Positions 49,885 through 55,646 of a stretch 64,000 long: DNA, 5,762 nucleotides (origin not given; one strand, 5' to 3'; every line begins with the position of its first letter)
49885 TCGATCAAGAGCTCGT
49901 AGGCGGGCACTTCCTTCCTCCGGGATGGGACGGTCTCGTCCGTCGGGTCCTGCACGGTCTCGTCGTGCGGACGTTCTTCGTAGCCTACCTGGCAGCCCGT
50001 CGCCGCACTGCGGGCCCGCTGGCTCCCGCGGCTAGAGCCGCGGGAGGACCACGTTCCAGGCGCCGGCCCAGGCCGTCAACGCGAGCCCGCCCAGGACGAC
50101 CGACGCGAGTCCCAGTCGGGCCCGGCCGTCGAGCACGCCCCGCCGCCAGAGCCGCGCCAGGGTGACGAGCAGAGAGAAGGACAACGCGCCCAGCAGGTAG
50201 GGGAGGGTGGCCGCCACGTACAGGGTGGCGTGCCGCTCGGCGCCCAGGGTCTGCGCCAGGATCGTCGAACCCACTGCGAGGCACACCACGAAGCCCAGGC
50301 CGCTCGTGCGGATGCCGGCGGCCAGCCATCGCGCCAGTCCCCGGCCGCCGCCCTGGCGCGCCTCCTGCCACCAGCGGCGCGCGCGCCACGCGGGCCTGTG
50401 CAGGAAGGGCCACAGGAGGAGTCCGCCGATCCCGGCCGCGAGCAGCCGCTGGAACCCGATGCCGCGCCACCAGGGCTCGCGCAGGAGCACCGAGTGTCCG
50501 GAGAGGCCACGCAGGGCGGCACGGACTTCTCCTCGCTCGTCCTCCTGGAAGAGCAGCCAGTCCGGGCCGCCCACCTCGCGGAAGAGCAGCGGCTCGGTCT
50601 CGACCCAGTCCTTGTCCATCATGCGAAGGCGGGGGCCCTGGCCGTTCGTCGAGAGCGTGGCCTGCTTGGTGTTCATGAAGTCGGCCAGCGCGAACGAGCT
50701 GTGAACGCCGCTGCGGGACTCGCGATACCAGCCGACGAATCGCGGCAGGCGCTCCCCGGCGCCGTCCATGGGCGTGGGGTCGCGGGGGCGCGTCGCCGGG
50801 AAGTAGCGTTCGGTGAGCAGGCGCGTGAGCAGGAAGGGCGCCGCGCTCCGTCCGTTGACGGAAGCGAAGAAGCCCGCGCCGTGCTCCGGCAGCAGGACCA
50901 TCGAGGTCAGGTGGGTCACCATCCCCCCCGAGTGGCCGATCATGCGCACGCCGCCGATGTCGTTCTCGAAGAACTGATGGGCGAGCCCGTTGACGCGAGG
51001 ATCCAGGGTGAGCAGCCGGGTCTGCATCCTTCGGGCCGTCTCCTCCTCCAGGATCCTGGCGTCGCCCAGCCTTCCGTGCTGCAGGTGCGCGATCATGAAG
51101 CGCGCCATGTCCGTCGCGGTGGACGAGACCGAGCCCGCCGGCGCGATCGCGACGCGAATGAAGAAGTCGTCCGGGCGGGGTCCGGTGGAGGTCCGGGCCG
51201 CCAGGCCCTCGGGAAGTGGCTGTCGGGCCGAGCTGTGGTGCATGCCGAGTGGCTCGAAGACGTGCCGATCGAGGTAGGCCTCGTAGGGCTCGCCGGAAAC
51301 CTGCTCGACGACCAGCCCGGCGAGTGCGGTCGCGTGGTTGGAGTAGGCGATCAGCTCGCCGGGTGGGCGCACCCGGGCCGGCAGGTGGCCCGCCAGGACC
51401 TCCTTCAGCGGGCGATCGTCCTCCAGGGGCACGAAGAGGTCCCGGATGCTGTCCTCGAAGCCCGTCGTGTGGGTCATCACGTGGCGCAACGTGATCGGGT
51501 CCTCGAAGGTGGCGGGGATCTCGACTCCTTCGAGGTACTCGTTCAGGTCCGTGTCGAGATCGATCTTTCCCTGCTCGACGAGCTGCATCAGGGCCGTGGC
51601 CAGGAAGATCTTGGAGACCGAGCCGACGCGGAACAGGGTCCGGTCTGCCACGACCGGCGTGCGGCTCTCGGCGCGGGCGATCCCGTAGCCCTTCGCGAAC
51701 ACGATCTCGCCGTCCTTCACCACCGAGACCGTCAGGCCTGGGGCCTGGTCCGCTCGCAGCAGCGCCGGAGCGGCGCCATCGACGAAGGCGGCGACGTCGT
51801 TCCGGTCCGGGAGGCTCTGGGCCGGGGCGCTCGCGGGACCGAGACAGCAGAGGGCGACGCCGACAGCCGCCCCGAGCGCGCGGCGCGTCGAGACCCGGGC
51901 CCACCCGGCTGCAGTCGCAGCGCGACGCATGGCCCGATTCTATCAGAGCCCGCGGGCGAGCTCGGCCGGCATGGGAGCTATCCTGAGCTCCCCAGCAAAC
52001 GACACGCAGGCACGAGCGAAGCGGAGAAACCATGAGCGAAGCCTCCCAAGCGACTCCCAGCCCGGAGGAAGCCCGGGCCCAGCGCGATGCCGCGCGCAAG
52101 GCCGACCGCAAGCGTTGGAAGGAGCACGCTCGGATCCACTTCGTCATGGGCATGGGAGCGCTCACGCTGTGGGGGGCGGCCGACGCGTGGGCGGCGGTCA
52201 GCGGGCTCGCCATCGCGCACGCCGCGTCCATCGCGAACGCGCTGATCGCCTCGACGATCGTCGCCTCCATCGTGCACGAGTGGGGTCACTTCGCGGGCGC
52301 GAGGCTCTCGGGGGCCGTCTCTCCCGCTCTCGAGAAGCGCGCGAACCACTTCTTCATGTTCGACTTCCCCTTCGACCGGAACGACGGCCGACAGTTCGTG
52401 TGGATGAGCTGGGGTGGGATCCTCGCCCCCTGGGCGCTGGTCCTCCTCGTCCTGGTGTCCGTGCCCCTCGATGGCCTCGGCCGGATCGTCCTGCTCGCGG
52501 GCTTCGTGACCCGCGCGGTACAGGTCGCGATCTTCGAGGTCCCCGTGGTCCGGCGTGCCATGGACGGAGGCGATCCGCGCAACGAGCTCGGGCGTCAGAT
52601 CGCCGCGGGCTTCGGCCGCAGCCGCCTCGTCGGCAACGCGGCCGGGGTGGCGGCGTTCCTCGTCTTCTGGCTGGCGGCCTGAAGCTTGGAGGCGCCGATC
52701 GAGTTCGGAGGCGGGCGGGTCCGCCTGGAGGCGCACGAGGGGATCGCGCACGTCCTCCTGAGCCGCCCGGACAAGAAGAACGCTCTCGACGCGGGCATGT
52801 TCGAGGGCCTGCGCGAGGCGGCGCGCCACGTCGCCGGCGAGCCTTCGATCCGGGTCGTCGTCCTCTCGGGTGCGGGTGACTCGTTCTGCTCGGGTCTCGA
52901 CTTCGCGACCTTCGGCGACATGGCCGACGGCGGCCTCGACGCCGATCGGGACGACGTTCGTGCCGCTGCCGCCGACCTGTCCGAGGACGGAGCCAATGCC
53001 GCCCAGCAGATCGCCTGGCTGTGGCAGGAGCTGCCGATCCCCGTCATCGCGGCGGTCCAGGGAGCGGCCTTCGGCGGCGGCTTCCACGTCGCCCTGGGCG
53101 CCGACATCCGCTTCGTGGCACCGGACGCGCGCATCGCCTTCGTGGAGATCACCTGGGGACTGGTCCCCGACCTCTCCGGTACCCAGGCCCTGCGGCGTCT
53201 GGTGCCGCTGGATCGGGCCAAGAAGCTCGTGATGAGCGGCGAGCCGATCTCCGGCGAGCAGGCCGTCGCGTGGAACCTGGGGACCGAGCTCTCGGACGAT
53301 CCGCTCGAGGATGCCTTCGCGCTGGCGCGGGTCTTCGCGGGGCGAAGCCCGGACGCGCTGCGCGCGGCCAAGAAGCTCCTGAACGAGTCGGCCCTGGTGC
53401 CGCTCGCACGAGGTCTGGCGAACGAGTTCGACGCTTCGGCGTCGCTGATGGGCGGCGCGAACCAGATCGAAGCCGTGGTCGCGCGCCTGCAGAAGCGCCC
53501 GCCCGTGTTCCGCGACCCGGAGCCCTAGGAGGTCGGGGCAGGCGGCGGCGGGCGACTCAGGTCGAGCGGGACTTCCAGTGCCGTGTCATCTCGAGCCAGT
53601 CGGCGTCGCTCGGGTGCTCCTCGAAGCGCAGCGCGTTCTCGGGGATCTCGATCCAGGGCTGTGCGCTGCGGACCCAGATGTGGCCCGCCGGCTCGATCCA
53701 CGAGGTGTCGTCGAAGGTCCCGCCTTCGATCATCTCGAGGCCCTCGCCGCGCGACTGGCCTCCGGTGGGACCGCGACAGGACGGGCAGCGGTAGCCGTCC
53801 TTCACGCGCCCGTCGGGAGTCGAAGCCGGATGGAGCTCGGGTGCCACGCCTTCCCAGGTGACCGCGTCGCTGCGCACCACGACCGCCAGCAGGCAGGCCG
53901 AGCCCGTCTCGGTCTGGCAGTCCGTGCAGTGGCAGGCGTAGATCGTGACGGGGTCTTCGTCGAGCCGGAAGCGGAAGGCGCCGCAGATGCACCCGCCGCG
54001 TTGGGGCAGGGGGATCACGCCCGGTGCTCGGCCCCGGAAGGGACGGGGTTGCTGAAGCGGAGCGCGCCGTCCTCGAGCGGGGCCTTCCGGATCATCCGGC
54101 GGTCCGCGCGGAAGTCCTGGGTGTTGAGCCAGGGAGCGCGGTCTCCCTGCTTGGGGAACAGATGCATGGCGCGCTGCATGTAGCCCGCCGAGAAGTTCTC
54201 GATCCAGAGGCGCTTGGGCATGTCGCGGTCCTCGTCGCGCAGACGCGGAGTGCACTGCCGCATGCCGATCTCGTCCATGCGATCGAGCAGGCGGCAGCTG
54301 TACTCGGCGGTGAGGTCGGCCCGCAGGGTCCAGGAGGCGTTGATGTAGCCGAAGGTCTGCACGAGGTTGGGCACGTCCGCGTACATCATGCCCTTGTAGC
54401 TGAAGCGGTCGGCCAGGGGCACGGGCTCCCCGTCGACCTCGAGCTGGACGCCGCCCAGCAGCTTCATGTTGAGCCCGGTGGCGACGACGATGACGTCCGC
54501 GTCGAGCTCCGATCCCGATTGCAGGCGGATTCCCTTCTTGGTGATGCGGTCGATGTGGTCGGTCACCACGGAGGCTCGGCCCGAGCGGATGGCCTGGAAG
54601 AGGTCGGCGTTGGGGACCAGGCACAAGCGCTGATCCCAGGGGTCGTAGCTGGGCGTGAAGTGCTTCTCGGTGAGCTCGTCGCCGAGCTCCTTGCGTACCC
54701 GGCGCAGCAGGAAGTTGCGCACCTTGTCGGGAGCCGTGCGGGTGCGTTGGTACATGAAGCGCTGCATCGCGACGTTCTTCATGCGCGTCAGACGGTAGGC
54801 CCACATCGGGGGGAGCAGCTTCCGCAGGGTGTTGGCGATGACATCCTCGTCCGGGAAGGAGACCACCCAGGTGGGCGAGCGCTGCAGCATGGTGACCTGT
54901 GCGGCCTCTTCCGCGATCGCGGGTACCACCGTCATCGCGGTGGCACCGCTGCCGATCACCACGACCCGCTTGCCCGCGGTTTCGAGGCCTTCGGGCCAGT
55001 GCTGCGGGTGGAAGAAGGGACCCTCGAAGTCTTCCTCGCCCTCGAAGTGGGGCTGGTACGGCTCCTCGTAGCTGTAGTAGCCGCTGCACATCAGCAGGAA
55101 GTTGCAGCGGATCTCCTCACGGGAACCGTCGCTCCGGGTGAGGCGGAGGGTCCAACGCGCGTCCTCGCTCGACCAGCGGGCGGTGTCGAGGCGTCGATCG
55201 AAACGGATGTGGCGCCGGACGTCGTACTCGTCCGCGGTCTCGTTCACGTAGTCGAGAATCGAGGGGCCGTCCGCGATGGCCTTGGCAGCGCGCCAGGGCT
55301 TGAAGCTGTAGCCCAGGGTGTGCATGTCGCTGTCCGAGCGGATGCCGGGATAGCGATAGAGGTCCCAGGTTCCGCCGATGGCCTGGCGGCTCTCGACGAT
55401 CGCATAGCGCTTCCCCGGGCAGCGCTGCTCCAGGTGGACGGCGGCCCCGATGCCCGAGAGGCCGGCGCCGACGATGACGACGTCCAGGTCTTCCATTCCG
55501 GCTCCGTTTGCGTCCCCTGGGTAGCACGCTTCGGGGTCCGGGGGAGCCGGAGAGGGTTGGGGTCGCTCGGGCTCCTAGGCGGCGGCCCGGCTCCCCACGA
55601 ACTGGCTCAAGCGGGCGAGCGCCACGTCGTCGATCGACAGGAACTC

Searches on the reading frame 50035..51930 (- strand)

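Call 42: search_protein_families(library=pfam, proteins=[window:50035-51930:-], max_evalue=0.00001)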
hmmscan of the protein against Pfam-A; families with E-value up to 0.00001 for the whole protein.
window:50035-51930:- (632 aa): 1 family
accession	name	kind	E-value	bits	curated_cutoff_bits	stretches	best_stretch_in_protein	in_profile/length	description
PF00144.29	Beta-lactamase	-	1.2e-59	202.6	27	1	58-363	9-313/329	Beta-lactamase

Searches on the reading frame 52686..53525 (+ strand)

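Call 42: search_protein_families(library=pfam, proteins=[window:52686-53525:+], max_evalue=0.00001)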
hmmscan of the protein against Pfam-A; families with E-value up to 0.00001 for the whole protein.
window:52686-53525:+ (280 aa): 2 families
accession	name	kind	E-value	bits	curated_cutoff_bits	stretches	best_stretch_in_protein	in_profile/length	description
PF00378.25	ECH_1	-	4.9e-38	131.3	27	1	16-277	2-250/251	Enoyl-CoA hydratase/isomerase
PF16113.10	ECH_2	-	9.4e-28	98.1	27.2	1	21-202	2-171/335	Enoyl-CoA hydratase/isomerase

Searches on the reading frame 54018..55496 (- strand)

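Call 22: search_protein_families(library=pfam, proteins=[window:54018-55496:-], max_evalue=0.001)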
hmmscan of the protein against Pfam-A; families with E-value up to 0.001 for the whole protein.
window:54018-55496:- (493 aa): 11 families
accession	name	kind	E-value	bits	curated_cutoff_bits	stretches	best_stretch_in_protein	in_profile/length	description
PF00743.25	FMO-like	-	5.3e-16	58.6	22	1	79-343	85-331/532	Flavin-binding monooxygenase-like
PF07992.20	Pyr_redox_2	-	1.2e-11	45.1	26.1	1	5-217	2-183/291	Pyridine nucleotide-disulphide oxidoreductase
PF13450.12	NAD_binding_8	-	1.3e-11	45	21.9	1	8-61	1-52/68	NAD(P)-binding Rossmann-like domain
PF13738.12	Pyr_redox_3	-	2e-11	44.1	30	1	7-212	1-201/305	Pyridine nucleotide-disulphide oxidoreductase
PF01266.30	DAO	-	5.5e-09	36.4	27.9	1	5-43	1-38/353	FAD dependent oxidoreductase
PF01946.23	Thi4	-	4.1e-07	29.9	26.2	1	4-43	18-56/235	Thi4 family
PF13434.12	Lys_Orn_oxgnase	-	8.3e-07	28.9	21.3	1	94-342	109-337/339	L-lysine 6-monooxygenase/L-ornithine 5-monooxygenase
PF00070.33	Pyr_redox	-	7.9e-06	26.7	22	0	177-223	1-46/82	Pyridine nucleotide-disulphide oxidoreductase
PF00890.30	FAD_binding_2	-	2.7e-05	24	20.4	0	5-43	1-37/414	FAD binding domain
PF13454.12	NAD_binding_9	-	0.00017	22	21.8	0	7-45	1-42/155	FAD-NAD(P)-binding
PF12831.13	FAD_oxidored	-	0.00045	20.1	27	1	5-43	1-37/416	FAD dependent oxidoreductase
